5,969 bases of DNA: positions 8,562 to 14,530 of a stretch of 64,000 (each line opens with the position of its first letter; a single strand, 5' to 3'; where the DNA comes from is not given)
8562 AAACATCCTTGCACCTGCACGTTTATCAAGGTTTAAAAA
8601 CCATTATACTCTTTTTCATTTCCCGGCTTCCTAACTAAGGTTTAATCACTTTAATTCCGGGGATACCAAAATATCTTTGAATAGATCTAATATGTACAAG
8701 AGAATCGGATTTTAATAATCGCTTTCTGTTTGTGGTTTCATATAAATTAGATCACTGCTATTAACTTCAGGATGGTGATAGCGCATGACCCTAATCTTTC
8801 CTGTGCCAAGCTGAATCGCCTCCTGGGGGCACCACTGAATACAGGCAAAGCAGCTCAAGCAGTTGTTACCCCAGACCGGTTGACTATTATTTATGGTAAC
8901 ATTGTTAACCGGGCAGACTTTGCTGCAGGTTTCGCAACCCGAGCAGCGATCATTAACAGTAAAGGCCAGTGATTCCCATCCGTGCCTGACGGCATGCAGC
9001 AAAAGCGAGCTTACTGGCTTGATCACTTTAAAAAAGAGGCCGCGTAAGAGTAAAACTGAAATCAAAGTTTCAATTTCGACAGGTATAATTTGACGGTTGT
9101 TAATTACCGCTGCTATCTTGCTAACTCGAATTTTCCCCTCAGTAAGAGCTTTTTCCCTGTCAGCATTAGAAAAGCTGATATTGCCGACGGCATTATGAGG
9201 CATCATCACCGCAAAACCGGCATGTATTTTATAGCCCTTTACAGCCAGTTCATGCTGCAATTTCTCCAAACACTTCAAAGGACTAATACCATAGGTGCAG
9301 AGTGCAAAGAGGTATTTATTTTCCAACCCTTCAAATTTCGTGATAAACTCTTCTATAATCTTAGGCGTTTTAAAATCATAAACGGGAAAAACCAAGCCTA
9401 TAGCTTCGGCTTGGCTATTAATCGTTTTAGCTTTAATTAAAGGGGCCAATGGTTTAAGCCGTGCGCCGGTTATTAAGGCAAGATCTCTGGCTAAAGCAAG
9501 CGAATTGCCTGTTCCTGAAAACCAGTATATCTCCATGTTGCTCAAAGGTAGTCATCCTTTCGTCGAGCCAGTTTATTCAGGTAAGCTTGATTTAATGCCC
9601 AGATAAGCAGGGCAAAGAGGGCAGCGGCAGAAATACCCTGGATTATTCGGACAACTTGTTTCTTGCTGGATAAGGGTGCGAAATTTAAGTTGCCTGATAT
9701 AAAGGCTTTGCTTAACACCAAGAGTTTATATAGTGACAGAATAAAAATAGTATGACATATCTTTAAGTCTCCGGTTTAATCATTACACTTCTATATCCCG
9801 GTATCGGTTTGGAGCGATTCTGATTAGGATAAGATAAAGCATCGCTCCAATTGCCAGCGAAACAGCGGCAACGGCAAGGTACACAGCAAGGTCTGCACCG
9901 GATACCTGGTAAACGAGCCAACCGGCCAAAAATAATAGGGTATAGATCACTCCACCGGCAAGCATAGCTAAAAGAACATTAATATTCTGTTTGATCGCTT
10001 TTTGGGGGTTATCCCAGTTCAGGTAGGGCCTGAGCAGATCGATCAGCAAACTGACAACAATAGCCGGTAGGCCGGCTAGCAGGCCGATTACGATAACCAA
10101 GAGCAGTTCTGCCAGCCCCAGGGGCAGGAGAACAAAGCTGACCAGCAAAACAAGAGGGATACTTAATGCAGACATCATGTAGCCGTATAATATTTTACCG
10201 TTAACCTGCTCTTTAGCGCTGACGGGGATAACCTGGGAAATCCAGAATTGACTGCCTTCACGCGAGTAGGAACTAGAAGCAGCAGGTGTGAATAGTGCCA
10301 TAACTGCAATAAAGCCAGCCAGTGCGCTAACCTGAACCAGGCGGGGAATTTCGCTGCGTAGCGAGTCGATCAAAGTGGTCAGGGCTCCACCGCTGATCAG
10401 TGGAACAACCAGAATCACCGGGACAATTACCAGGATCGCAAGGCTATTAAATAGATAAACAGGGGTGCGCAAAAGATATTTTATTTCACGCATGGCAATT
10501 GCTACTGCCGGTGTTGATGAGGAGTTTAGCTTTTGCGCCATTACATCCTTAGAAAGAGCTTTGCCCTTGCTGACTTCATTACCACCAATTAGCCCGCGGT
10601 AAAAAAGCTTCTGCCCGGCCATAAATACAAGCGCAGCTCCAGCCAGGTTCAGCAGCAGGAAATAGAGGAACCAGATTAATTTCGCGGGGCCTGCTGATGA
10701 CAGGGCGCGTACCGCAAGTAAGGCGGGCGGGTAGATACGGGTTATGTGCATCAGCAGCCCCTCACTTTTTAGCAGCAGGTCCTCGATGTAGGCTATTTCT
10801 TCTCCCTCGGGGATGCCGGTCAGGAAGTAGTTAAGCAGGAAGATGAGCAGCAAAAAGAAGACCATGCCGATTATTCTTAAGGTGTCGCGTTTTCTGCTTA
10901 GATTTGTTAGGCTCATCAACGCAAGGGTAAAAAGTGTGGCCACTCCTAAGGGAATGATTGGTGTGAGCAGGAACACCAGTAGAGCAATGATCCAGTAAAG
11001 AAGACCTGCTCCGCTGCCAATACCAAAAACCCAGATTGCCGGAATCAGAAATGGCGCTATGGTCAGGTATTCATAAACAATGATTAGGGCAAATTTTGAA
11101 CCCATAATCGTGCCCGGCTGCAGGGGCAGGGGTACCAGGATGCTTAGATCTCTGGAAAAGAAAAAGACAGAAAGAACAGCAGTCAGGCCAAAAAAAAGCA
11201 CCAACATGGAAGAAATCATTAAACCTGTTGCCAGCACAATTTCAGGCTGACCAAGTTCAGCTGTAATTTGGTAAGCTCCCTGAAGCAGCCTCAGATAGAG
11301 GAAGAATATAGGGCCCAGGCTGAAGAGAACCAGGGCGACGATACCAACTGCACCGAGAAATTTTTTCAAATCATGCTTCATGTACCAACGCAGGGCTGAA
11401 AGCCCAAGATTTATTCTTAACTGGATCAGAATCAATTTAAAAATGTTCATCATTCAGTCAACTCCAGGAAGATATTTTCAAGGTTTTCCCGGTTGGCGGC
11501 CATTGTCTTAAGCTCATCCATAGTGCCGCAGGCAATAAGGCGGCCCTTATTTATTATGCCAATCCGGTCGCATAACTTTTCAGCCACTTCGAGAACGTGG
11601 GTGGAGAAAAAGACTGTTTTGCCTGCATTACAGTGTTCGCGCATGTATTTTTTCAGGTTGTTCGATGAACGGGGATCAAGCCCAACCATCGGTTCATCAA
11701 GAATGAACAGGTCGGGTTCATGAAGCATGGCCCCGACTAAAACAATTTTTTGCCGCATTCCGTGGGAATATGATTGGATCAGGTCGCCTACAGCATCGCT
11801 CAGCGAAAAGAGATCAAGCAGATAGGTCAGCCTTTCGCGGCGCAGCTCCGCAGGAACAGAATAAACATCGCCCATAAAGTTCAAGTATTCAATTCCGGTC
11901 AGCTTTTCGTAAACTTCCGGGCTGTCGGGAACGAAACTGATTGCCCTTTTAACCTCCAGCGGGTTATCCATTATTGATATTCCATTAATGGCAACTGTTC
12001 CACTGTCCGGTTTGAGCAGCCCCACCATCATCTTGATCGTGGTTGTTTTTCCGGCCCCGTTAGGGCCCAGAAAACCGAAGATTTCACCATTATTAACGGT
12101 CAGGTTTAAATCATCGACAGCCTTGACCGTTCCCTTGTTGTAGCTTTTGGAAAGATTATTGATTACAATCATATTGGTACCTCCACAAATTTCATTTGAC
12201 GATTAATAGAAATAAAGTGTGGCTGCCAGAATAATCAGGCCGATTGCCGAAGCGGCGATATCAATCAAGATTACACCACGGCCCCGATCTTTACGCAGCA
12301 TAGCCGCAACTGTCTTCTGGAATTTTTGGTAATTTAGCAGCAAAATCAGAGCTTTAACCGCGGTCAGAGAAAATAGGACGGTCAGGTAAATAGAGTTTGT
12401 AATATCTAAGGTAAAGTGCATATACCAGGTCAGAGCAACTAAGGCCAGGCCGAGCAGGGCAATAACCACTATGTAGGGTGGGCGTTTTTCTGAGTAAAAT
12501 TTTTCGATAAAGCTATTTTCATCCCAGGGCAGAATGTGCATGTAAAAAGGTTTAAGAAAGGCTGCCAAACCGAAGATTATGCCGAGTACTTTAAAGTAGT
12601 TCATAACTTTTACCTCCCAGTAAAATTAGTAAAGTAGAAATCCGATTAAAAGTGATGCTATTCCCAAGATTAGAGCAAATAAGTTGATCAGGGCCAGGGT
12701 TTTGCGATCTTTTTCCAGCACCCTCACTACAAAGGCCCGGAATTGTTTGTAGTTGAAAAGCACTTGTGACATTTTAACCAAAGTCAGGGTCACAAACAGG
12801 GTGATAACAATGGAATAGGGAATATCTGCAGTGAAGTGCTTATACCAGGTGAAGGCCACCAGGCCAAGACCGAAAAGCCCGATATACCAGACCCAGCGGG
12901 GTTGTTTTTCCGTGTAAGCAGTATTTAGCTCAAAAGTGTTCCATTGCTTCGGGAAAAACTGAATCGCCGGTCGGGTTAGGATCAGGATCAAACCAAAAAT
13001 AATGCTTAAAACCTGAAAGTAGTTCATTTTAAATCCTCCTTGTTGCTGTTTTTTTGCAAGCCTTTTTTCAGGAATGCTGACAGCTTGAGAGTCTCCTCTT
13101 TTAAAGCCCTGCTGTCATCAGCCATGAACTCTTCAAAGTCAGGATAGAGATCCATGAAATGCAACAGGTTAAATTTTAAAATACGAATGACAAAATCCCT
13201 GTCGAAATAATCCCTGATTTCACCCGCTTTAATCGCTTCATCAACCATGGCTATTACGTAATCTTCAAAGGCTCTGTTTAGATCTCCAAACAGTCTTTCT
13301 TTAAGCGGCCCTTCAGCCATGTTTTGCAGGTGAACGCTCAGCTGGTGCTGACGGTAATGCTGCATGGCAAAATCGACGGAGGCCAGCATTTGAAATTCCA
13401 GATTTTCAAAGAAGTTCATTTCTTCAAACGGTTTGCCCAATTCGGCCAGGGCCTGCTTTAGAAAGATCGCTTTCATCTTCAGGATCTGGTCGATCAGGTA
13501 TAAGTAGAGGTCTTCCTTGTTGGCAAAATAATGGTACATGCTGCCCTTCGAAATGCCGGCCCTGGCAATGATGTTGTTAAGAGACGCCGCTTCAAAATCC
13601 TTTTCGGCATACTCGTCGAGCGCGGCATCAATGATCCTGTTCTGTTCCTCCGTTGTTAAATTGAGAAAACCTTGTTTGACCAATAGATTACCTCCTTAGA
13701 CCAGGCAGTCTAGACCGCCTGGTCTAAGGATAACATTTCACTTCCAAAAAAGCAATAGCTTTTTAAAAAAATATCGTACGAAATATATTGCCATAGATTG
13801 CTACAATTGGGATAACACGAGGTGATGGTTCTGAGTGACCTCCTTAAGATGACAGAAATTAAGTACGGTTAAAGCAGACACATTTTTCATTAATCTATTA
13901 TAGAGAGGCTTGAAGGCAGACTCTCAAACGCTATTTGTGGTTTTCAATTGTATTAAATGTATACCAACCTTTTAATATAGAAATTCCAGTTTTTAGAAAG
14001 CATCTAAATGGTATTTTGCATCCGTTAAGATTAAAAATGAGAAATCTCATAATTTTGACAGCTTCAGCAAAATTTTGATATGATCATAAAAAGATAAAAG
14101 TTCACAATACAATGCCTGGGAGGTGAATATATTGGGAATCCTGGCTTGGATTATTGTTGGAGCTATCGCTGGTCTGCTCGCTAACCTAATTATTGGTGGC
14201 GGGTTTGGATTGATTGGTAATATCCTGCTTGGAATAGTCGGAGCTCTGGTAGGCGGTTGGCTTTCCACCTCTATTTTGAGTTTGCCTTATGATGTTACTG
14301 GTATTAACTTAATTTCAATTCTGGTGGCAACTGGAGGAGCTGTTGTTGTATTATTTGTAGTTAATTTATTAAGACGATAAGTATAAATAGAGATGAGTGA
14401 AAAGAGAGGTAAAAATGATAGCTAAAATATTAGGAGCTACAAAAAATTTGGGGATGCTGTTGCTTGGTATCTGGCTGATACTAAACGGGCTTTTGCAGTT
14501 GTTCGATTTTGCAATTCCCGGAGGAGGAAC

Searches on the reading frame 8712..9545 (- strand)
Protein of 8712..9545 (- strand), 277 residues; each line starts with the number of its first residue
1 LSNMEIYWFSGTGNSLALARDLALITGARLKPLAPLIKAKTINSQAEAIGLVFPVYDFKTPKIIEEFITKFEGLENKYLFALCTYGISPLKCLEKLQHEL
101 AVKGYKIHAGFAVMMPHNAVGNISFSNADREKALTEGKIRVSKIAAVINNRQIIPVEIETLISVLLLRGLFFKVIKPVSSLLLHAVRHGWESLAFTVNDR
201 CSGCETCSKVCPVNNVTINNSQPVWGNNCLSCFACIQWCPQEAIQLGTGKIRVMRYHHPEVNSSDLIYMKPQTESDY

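Call 10: search_protein_families(library=pfam, proteins=[window:8712-9545:-], max_evalue=0.01)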
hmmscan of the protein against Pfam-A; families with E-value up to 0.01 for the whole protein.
window:8712-9545:- (277 aa): 11 families
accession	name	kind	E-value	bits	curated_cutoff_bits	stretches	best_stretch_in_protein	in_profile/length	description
PF14697.11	Fer4_21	-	8.3e-08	32.7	35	1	191-215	31-55/59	4Fe-4S dicluster domain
PF13484.11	Fer4_16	-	1.5e-07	32.5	30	1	228-249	1-22/66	4Fe-4S double cluster binding domain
PF13187.11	Fer4_9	-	1.3e-06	28.8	27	1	200-244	1-52/52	4Fe-4S dicluster domain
PF13237.11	Fer4_10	-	1.4e-06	28.6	25.5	1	198-240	6-53/53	4Fe-4S dicluster domain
PF12838.12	Fer4_7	-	1.9e-05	25.4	27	1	200-243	1-52/52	4Fe-4S dicluster domain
PF12798.12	Fer4_3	-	6.7e-05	23.9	27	0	229-243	1-15/15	4Fe-4S binding domain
PF25160.1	LdpA_Fe-S-bd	-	0.00011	22.3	27.6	2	207-245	9-44/49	LdpA Fe-S cluster-binding domain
PF00037.32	Fer4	-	0.00013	22.1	21.1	1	198-214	5-21/24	4Fe-4S binding domain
PF12797.12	Fer4_2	-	0.00025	21.3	24.5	0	198-213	7-22/22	4Fe-4S binding domain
PF13746.11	Fer4_18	-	0.0017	18.9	27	1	198-242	58-98/114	4Fe-4S dicluster domain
PF12682.12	Flavodoxin_4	-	0.0052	16.7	24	0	37-98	64-126/155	Flavodoxin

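Call 36: find_homologous_proteins(query=window:8712-9545:-, max_evalue=1e-40)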
Query window:8712-9545:- (277 aa): 356 proteins with E <= 1e-40 among 3253 candidates; the best 120 are listed.
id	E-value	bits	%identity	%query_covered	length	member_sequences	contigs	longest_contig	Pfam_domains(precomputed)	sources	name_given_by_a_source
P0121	7.2e-183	624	100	99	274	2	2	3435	PF14697.12,PF13484.12,PF12838.13,PF13237.12,PF13187.12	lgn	-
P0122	8.1e-138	476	75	97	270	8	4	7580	PF14697.12,PF13484.12,PF12838.13,PF13237.12,PF13187.12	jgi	jgi:ferredoxin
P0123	5.8e-137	474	76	96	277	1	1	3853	PF14697.12,PF13484.12,PF12838.13,PF13237.12,PF13183.12,PF13187.12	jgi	-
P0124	3.4e-135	468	74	97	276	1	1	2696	PF14697.12,PF13484.12,PF12838.13,PF13237.12,PF13187.12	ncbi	-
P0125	1.1e-134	466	75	97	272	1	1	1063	PF14697.12,PF13484.12,PF13237.12,PF13187.12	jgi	jgi:Na+-translocating ferredoxin:NAD+ oxidoreductase RNF subunit RnfB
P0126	1.2e-134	466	76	95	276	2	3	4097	PF14697.12,PF13484.12,PF13237.12,PF13187.12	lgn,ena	-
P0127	3.2e-134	465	74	97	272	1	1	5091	PF14697.12,PF13484.12,PF13237.12,PF13187.12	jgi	jgi:ferredoxin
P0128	3.2e-134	465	74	97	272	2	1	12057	PF14697.12,PF13484.12,PF13237.12,PF13187.12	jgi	jgi:ferredoxin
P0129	3.3e-133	461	75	96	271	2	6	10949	PF14697.12,PF13484.12,PF13237.12,PF13187.12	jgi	-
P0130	5.4e-133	461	75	95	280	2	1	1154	PF14697.12,PF13484.12,PF13237.12,PF13187.12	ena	-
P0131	1.6e-132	459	74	95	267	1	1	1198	PF14697.12,PF13237.12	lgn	-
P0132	7.9e-131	453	73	96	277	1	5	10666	PF14697.12,PF12797.13,PF13484.12,PF13237.12,PF13187.12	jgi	jgi:ferredoxin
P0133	3.8e-130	451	72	97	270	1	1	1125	PF14697.12,PF13484.12,PF13237.12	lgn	-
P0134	7.6e-130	450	72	97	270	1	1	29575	PF14697.12,PF13484.12,PF13237.12,PF13187.12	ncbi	ncbi:MAG: EFR1 family ferrodoxin [Bacillota bacterium]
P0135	3.0e-128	445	71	97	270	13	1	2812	PF14697.12,PF13484.12,PF13237.12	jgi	jgi:Na+-translocating ferredoxin:NAD+ oxidoreductase RNF subunit RnfB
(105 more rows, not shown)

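Call 37: find_encoding_contigs(protein=P0134, flank=7000, max_places=2)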
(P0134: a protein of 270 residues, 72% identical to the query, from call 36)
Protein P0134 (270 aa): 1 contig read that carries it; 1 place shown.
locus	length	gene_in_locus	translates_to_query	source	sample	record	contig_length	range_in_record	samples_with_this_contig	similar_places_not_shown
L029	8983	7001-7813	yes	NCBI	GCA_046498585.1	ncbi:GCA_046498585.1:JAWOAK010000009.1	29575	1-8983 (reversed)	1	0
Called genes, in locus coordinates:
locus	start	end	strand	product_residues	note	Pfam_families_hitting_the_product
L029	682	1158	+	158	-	PF12680:SnoaL_2, PF10184:DUF2358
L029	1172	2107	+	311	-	PF00106:adh_short, PF08659:KR (weak), PF13561:adh_short_C2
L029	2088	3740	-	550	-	PF00890:FAD_binding_2 (weak), PF01266:DAO, PF01946:Thi4 (weak), PF03486:HI0933_like (faint), PF07992:Pyr_redox_2 (weak), PF12831:FAD_oxidored (faint), PF01593:Amino_oxidase, PF13450:NAD_binding_8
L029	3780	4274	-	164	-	-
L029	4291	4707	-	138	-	PF01894:YjbQ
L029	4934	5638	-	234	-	PF12695:Abhydrolase_5, PF00561:Abhydrolase_1, PF12146:Hydrolase_4, PF20408:Abhydrolase_11 (weak)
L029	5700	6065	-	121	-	-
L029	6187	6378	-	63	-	PF09962:DUF2196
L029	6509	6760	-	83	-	-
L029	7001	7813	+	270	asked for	PF13484:Fer4_16 (faint), PF14697:Fer4_21 (weak), PF13237:Fer4_10 (weak), PF13187:Fer4_9 (weak)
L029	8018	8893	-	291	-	PF00520:Ion_trans, PF07885:Ion_trans_2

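Call 38: find_encoding_contigs(protein=P0128, flank=7000, max_places=2)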
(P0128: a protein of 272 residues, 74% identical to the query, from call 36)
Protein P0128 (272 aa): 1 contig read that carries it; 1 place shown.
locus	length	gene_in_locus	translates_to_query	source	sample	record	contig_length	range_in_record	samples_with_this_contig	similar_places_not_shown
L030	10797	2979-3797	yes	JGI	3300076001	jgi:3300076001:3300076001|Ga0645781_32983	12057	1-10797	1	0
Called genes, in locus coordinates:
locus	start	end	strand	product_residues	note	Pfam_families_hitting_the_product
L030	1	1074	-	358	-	?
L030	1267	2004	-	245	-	PF00583:Acetyltransf_1 (weak)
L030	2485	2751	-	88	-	-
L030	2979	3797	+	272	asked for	PF13484:Fer4_16 (faint), PF14697:Fer4_21 (faint), PF13237:Fer4_10 (weak), PF13187:Fer4_9 (weak)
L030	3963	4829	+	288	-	PF12838:Fer4_7 (faint), PF13187:Fer4_9 (faint), PF00037:Fer4 (faint), PF12837:Fer4_6 (faint), PF13237:Fer4_10 (faint), PF13484:Fer4_16 (faint), PF14697:Fer4_21 (faint)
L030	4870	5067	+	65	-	-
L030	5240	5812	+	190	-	PF04402:SIMPL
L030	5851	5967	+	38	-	-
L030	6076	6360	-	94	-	-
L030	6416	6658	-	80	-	-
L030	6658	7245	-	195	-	PF07995:GSDH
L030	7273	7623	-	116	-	PF07995:GSDH (weak)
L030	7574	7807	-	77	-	-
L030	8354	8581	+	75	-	PF00578:AhpC-TSA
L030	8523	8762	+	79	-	-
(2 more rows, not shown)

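Call 39: find_encoding_contigs(protein=P0122, flank=7000, max_places=4)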
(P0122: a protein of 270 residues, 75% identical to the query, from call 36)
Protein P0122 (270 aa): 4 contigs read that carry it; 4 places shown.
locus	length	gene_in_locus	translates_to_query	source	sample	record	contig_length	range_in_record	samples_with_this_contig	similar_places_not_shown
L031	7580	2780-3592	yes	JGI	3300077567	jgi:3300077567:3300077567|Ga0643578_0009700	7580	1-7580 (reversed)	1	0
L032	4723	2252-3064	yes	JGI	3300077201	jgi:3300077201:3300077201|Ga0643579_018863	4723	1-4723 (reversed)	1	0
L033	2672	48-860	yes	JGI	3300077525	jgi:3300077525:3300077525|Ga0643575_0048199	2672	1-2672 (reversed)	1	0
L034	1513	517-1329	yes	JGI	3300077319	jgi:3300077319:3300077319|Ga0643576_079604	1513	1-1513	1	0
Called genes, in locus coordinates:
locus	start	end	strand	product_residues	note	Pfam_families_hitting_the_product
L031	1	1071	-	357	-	?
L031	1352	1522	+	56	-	-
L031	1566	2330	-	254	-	PF00583:Acetyltransf_1 (weak), PF13508:Acetyltransf_7 (faint)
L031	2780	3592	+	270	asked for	PF13484:Fer4_16 (faint), PF14697:Fer4_21 (faint), PF13237:Fer4_10 (weak), PF12838:Fer4_7 (faint), PF13187:Fer4_9 (weak)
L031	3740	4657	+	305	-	PF12838:Fer4_7 (faint), PF13187:Fer4_9 (faint), PF14697:Fer4_21 (faint), PF00037:Fer4 (faint), PF12797:Fer4_2 (faint), PF12837:Fer4_6 (faint), PF13237:Fer4_10 (faint), PF13484:Fer4_16 (faint)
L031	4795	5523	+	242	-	PF04402:SIMPL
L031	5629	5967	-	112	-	-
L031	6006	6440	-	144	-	PF10604:Polyketide_cyc2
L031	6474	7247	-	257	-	PF10086:YhfC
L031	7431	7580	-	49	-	?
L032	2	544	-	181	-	?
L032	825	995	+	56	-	-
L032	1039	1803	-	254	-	PF00583:Acetyltransf_1 (weak), PF13508:Acetyltransf_7 (faint)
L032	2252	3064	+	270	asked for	PF13484:Fer4_16 (faint), PF14697:Fer4_21 (faint), PF13237:Fer4_10 (weak), PF12838:Fer4_7 (faint), PF13187:Fer4_9 (weak)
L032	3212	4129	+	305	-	PF12838:Fer4_7 (faint), PF13187:Fer4_9 (faint), PF14697:Fer4_21 (faint), PF00037:Fer4 (faint), PF12797:Fer4_2 (faint), PF12837:Fer4_6 (faint), PF13237:Fer4_10 (faint), PF13484:Fer4_16 (faint)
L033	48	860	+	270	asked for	PF13484:Fer4_16 (faint), PF14697:Fer4_21 (faint), PF13237:Fer4_10 (weak), PF12838:Fer4_7 (faint), PF13187:Fer4_9 (weak)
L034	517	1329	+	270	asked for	PF13484:Fer4_16 (faint), PF14697:Fer4_21 (faint), PF13237:Fer4_10 (weak), PF12838:Fer4_7 (faint), PF13187:Fer4_9 (weak)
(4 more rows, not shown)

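Call 51: find_encoding_contigs(protein=P0121, flank=5000, max_places=6)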
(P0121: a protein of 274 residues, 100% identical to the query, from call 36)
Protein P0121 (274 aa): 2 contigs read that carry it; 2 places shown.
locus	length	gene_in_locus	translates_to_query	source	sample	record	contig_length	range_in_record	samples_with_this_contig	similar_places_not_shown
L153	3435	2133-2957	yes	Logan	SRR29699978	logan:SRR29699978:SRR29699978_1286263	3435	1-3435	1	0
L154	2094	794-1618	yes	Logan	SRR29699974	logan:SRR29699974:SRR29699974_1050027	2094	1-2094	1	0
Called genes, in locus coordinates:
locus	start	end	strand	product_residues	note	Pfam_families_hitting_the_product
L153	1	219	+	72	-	?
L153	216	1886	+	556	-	PF09847:12TM_1, PF16949:ABC_tran_2 (weak)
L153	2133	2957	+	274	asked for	PF14697:Fer4_21 (faint), PF13484:Fer4_16 (faint), PF12838:Fer4_7 (faint), PF13187:Fer4_9 (weak), PF13237:Fer4_10 (weak)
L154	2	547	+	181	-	?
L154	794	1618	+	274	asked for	PF14697:Fer4_21 (faint), PF13484:Fer4_16 (faint), PF12838:Fer4_7 (faint), PF13187:Fer4_9 (weak), PF13237:Fer4_10 (weak)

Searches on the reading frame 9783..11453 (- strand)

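Call 63: search_protein_families(library=pfam, proteins=[window:9783-11453:-], max_evalue=0.001)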
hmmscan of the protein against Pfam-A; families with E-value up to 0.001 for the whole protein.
window:9783-11453:- (556 aa): 1 family
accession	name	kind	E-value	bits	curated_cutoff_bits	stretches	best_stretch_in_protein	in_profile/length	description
PF16949.11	ABC_tran_2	-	1.3e-06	28.1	25.7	1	37-499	14-477/542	Putative ATP-binding cassette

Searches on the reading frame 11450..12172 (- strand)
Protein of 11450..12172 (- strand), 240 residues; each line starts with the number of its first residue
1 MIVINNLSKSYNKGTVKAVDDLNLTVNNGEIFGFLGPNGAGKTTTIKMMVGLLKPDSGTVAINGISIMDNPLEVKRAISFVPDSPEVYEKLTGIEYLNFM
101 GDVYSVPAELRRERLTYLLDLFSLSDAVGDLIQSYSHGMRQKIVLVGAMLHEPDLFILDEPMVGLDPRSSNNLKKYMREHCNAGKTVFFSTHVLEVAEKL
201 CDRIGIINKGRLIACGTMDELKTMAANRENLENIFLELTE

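Call 63: search_protein_families(library=pfam, proteins=[window:11450-12172:-], max_evalue=0.001)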
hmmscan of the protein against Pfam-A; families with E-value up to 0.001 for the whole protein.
window:11450-12172:- (240 aa): 2 families
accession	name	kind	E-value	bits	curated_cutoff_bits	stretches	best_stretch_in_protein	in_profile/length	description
PF00005.33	ABC_tran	-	2e-26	93.7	25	1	20-162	2-136/137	ABC transporter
PF13304.12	AAA_21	-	2.5e-08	34.8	27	1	121-192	224-298/304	AAA domain, putative AbiEii toxin, Type IV TA system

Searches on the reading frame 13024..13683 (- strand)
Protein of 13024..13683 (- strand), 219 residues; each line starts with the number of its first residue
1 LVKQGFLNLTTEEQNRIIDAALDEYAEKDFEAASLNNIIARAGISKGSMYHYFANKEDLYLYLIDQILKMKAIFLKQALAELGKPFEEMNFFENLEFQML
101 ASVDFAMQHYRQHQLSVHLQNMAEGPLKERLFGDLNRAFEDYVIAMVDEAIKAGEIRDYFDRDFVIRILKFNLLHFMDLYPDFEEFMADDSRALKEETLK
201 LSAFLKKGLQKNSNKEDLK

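Call 63: search_protein_families(library=pfam, proteins=[window:13024-13683:-], max_evalue=0.001)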
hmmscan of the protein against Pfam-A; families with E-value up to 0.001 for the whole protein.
window:13024-13683:- (219 aa): 1 family
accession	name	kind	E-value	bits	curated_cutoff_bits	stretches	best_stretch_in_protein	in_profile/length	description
PF00440.29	TetR_N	-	1.4e-15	57.2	24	1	17-62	1-46/47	Bacterial regulatory proteins, tetR family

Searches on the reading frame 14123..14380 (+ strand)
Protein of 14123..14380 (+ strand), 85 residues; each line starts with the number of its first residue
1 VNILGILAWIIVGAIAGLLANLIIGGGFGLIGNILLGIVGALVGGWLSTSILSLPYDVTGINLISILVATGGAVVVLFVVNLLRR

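Call 63: search_protein_families(library=pfam, proteins=[window:14123-14380:+], max_evalue=0.001)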
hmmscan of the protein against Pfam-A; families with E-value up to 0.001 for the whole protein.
window:14123-14380:+ (85 aa): 1 family
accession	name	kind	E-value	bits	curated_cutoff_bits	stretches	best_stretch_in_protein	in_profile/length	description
PF04226.18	Transgly_assoc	-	5.5e-12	46.2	25.3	1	34-85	1-49/49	Transglycosylase associated protein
